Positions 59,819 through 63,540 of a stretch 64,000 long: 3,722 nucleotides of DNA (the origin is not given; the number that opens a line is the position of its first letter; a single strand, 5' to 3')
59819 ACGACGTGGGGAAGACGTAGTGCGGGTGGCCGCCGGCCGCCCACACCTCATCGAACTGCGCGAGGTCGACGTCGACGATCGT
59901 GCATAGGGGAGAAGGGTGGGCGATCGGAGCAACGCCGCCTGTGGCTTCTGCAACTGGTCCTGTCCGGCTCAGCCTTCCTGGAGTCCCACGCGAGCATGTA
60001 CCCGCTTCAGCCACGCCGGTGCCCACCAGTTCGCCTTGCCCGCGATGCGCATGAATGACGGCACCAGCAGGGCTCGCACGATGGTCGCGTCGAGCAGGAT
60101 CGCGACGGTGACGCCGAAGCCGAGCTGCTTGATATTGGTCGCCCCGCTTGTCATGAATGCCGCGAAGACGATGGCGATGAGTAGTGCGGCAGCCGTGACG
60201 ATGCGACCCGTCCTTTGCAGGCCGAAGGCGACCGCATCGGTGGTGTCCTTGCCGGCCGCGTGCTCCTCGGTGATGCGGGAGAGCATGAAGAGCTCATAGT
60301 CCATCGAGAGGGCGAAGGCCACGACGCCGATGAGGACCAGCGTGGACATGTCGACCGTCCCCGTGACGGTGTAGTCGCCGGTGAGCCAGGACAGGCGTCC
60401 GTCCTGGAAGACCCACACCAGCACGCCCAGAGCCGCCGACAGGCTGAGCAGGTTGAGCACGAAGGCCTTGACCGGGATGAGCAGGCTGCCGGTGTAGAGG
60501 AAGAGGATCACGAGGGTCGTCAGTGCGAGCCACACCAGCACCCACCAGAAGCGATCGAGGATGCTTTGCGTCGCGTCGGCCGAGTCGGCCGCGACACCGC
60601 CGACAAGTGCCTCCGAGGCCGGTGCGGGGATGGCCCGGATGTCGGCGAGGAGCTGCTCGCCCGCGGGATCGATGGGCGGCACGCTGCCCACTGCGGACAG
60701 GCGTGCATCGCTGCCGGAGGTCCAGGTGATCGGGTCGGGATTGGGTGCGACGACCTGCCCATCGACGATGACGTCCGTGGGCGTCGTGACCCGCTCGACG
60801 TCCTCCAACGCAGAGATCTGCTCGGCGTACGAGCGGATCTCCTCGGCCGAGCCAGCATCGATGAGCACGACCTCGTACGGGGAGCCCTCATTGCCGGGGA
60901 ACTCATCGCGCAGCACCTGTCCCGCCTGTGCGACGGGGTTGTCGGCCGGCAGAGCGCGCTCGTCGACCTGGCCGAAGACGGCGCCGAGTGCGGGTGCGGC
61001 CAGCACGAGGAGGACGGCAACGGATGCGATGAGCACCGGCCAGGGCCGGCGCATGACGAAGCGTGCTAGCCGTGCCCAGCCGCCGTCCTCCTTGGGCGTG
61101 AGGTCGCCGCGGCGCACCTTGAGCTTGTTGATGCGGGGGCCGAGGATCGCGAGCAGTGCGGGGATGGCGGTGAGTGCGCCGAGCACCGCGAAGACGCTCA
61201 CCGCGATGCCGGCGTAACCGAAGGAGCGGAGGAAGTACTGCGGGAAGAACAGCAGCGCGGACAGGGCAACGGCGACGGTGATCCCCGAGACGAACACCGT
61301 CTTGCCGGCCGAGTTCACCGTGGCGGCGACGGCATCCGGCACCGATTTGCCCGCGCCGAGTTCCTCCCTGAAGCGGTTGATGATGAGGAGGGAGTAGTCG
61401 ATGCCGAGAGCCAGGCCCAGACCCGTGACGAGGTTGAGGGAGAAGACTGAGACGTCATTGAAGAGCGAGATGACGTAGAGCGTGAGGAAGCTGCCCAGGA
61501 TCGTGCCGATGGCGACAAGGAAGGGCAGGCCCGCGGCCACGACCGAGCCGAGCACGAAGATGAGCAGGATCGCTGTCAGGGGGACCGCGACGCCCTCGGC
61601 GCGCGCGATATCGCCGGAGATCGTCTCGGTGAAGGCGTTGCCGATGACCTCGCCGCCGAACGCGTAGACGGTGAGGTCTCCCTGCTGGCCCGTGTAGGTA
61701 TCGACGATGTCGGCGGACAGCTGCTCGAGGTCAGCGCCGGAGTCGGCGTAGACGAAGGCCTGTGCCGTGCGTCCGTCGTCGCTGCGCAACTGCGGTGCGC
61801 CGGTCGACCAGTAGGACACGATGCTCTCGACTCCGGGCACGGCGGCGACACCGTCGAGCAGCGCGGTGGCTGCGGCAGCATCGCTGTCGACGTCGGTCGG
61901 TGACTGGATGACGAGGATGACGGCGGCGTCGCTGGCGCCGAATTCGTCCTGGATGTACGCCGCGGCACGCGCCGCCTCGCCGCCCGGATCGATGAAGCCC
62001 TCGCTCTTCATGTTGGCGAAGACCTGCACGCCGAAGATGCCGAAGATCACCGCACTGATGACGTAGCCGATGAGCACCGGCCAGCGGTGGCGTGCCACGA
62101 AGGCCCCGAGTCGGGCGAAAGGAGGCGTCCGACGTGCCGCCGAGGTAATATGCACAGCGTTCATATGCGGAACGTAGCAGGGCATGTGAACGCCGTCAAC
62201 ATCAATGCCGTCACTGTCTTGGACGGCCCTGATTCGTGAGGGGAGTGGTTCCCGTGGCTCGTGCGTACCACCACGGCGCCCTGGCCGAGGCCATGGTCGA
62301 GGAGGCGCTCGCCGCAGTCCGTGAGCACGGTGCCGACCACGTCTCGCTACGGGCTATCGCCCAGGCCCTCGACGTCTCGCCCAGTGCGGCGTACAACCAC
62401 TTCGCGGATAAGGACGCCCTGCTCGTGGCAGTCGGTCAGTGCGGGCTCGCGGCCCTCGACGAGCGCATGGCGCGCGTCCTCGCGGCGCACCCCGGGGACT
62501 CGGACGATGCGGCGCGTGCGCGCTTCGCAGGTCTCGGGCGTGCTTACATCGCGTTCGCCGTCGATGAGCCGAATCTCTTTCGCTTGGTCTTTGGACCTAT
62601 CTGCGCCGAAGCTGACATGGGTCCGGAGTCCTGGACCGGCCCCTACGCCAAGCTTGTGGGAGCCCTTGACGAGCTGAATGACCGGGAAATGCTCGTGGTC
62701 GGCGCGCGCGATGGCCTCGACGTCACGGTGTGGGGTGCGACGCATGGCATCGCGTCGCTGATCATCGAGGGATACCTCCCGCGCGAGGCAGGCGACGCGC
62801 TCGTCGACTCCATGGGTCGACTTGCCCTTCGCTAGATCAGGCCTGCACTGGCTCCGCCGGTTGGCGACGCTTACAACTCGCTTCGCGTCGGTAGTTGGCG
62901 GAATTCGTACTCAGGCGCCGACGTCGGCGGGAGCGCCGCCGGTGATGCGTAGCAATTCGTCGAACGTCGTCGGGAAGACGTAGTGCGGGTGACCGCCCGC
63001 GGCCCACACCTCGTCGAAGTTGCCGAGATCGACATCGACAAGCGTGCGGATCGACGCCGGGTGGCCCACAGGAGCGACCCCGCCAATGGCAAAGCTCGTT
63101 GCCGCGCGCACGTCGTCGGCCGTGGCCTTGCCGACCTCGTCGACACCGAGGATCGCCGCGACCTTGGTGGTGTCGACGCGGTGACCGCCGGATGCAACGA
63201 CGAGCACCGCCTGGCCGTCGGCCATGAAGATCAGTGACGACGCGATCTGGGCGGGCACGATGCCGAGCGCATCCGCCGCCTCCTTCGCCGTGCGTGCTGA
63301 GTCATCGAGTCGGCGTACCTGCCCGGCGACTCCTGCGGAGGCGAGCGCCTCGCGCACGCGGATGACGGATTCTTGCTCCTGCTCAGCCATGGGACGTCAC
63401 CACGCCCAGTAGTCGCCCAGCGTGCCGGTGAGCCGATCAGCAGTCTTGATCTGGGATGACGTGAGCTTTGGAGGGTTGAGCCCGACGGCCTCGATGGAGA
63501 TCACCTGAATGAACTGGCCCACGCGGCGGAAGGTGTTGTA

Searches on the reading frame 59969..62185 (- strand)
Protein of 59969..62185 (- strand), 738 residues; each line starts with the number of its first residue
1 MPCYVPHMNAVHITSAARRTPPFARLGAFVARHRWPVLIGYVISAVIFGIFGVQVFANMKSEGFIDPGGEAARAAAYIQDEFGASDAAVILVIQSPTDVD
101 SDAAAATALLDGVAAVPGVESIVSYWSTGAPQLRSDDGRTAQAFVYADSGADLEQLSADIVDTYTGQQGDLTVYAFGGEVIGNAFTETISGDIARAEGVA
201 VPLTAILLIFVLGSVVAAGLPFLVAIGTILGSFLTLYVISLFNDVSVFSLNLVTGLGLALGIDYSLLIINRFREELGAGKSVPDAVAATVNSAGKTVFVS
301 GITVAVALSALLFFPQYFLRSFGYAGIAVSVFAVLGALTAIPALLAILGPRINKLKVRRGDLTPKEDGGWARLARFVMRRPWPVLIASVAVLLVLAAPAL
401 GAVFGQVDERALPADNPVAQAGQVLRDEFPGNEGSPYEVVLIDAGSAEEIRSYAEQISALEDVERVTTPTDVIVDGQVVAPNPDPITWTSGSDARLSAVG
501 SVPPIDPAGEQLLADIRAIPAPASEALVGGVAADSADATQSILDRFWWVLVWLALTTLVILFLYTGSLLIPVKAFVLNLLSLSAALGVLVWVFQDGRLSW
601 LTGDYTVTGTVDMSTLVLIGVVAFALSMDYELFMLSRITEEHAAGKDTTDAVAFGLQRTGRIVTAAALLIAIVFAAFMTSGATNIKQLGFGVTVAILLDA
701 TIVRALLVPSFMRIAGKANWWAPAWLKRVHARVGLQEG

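Call 54: search_protein_families(library=pfam, proteins=[window:59969-62185:-], max_evalue=0.0001)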
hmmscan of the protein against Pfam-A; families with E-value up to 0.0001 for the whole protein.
window:59969-62185:- (738 aa): 1 family
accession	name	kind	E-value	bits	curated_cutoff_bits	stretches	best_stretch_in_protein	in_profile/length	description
PF03176.21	MMPL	-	1.2e-74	251.7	20.5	2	73-383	11-332/333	MMPL family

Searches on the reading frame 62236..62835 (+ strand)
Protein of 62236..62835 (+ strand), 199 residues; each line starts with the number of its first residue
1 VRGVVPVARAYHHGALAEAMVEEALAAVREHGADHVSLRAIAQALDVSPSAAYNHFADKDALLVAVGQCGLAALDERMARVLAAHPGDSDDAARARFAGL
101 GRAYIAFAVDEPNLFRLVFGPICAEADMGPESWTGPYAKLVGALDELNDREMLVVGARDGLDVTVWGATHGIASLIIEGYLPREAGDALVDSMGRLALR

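Call 54: search_protein_families(library=pfam, proteins=[window:62236-62835:+], max_evalue=0.0001)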
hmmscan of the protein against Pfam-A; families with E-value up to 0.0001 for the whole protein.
window:62236-62835:+ (199 aa): 2 families
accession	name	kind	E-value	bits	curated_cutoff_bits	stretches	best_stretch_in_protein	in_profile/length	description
PF00440.29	TetR_N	-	3.6e-10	39.9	24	1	22-66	3-47/47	Bacterial regulatory proteins, tetR family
PF13305.11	TetR_C_33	-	7.2e-09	36.7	26.8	1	98-193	2-99/103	Tetracyclin repressor-like, C-terminal domain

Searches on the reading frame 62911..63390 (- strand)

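Call 61: search_protein_families(library=pfam, proteins=[window:62911-63390:-], max_evalue=0.0001)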
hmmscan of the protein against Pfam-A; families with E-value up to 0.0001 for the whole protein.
window:62911-63390:- (159 aa): 1 family
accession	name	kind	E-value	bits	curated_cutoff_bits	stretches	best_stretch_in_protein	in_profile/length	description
PF04073.20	tRNA_edit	-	3.8e-24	85.6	25.5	1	31-148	3-122/123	Aminoacyl-tRNA editing domain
